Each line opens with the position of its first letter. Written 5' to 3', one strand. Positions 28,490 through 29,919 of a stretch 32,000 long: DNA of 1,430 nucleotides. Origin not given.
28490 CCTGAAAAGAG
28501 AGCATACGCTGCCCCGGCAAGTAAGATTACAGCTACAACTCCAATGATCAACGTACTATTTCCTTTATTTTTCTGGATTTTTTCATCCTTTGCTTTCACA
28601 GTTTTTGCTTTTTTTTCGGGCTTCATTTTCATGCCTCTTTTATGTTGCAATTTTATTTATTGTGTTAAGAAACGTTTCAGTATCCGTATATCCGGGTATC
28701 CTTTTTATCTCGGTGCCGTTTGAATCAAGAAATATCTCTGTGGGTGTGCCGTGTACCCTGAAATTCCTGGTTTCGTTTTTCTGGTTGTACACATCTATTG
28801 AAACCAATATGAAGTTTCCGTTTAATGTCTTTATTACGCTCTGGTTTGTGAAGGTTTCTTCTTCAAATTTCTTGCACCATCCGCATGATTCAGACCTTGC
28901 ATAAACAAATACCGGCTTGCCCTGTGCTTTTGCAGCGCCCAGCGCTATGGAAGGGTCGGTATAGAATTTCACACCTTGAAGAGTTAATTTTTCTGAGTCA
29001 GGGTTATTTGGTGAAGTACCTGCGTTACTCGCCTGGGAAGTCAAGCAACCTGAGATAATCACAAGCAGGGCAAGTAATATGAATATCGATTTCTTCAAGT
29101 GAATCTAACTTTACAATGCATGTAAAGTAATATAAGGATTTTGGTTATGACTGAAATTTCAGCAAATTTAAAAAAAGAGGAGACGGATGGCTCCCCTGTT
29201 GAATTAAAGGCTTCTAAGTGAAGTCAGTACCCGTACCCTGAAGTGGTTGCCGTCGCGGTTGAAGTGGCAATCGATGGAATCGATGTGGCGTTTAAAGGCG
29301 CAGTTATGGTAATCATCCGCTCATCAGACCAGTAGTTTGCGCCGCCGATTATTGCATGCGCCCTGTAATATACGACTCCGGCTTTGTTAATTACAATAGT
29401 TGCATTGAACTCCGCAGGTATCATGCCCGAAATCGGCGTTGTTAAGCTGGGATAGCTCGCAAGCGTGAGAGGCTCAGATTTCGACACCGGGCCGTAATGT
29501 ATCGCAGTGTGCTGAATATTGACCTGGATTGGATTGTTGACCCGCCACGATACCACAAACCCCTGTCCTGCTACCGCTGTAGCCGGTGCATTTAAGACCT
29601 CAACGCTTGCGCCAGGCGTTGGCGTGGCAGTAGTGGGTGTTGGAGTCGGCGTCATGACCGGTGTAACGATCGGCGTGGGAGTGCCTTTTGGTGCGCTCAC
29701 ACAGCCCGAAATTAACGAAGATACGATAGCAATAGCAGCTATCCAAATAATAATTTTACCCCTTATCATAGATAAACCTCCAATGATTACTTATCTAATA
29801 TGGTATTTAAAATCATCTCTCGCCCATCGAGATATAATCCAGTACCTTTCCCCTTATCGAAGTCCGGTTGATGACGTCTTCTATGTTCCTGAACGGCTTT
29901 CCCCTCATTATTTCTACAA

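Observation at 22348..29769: Extracytoplasmic thiol-redox / cytochrome-maturation island coupling CcdA to a NapH/CcoG-like Fe-S membrane protein and a PCYCGC-domain protein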

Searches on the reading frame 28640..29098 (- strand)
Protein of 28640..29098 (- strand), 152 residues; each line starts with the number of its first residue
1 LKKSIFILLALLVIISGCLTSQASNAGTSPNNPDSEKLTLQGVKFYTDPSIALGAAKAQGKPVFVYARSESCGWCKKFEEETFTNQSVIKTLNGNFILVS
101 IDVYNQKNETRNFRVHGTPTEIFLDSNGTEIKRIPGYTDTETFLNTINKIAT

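Call 3: search_protein_families(library=pfam, proteins=[window:28640-29098:-], max_evalue=0.01)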
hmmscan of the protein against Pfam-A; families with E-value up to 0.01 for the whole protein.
window:28640-29098:- (152 aa): 4 families
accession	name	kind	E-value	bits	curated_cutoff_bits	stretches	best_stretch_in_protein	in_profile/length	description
PF13098.12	Thioredoxin_2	-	2.1e-16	60.6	27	1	56-145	1-102/104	Thioredoxin-like domain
PF13899.12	Thioredoxin_7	-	1.6e-13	51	27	1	52-125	9-82/83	Thioredoxin-like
PF03190.21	Thioredox_DsbH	-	4.9e-10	40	27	1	43-103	20-80/163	Protein of unknown function, DUF255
PF00085.26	Thioredoxin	-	1.3e-07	32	23.5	1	60-148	18-102/103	Thioredoxin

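Call 4: search_protein_families(library=ncbifam, proteins=[window:28640-29098:-], max_evalue=0.01)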
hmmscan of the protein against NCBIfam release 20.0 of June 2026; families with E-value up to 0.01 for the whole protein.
window:28640-29098:- (152 aa): 10 families
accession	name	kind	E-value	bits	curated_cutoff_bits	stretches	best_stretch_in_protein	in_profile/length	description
NF045694.1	seleno_TsoB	exception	8.8e-16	57.1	805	1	42-150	456-571/572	rhodanese/DsbD fusion-like selenoprotein TsoB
NF001419.0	PRK00293.1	subfamily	1.2e-14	53.8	330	1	5-150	424-572/574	protein-disulfide reductase DsbD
NF043050.1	DisulfRedDsbH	equivalog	5.9e-09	36.2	190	1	8-144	10-156/166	disulfide reductase DsbH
NF041199.1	trx7_PDZ_seleno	equivalog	3.9e-08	32.6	300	1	44-128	2-88/390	Trx7/PDZ domain-containing (seleno)protein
NF041382.1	Trx_VPGUxxT_one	exception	2e-05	24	350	1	14-102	2-91/349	VPGUxxT family thioredoxin-like (seleno)protein, type 1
TIGR01126.1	pdi_dom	equivalog_domain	4.2e-05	23.8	107.2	1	60-149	14-103/105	protein disulfide-isomerase domain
TIGR01068.1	thioredoxin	equivalog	0.00042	20.4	96.8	1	61-149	15-99/101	thioredoxin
NF041383.1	Trx_VPGUxxT_two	exception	0.0033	17.1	275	1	43-107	5-68/287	VPGUxxT family thioredoxin-like (seleno)protein, type 2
NF058647.1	lipo_LytA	equivalog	0.0054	16.9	110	1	1-36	1-37/107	acidic lipoprotein LytA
TIGR01130.1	ER_PDI_fam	subfamily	0.0064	16.1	344.25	1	60-149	363-450/476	protein disulfide-isomerase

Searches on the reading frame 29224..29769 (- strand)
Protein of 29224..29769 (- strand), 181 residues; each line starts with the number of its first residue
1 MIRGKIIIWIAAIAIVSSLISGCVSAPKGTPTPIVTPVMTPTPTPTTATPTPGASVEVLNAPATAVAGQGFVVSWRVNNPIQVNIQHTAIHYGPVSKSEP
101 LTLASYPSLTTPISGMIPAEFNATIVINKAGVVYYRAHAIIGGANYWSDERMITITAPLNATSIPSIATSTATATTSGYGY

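Call 3: search_protein_families(library=pfam, proteins=[window:29224-29769:-], max_evalue=0.01)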
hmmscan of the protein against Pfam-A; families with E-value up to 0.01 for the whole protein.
window:29224-29769:- (181 aa): 0 families

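Call 4: search_protein_families(library=ncbifam, proteins=[window:29224-29769:-], max_evalue=0.01)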
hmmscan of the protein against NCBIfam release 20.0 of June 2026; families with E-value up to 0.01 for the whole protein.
window:29224-29769:- (181 aa): 0 families
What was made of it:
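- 29224..29769 (-): TP-rich lipoprotein (181 aa); a neighbour, not part of the conserved module. No Pfam or NCBIfam hit (calls 3, 4).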
